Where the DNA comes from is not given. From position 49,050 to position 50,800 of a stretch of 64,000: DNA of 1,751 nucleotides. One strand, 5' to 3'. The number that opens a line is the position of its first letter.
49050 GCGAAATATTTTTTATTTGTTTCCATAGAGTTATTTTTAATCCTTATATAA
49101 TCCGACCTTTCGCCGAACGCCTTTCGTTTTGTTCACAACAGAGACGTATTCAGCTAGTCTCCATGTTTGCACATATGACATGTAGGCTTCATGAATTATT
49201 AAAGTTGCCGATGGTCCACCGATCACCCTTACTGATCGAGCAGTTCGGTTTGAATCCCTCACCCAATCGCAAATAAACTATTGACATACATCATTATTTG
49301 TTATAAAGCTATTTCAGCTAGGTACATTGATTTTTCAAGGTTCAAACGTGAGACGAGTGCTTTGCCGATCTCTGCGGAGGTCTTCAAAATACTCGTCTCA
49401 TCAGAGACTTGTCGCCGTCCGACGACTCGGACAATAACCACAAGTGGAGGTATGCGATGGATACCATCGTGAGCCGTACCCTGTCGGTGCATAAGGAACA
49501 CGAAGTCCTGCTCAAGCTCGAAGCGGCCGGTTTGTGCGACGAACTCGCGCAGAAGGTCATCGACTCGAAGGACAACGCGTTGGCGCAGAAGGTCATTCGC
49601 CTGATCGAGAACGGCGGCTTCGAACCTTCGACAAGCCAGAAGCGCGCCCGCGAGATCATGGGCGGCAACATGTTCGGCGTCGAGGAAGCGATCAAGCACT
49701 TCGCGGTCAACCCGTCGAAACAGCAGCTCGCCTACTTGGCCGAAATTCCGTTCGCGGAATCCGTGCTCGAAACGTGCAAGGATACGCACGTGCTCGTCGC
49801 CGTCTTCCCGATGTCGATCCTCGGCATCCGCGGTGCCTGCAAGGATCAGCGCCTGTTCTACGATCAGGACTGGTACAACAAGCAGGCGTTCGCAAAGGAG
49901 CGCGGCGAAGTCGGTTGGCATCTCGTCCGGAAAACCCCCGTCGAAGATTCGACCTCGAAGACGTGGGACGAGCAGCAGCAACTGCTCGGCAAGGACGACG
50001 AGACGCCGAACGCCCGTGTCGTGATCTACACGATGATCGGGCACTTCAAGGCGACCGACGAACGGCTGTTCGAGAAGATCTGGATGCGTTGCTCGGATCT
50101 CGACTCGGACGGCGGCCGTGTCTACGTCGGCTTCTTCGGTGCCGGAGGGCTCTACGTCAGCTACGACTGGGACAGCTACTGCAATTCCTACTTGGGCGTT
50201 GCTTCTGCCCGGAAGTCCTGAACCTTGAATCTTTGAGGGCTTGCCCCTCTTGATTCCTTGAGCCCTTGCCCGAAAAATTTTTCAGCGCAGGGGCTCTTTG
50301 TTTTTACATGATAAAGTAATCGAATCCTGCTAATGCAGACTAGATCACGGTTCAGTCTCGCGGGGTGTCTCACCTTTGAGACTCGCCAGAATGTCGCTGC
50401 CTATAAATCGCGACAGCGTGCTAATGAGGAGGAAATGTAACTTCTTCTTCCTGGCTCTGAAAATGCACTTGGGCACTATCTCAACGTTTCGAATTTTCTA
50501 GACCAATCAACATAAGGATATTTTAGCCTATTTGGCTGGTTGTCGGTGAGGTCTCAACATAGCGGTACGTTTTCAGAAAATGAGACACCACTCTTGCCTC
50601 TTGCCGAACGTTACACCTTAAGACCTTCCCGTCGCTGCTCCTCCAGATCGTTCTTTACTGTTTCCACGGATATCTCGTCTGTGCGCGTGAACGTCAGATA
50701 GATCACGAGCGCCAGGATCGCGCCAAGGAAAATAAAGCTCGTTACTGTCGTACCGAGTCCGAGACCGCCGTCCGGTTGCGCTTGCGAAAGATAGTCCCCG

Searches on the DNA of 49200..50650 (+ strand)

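Call 46: search_rna_families(source=window, start=49200, end=50650, threshold=evalue, max_evalue=1)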
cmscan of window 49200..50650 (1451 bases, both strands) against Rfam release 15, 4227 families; matches with E-value up to 1: 0.
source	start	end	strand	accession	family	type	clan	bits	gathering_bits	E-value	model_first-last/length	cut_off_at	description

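Call 81: search_rna_families(sources=[L011, L033, L025], threshold=evalue, max_evalue=0.1)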
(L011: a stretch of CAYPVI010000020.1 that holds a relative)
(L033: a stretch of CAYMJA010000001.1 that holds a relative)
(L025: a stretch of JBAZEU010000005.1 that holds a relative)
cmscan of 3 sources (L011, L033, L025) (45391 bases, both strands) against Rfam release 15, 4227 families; matches with E-value up to 0.1: 1.
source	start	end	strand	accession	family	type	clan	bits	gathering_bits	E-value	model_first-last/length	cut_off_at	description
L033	9315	9451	-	RF00174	Cobalamin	Cis-reg; riboswitch;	CL00101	36.2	31.5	1.1e-05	1-189/189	no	Cobalamin riboswitch aptamer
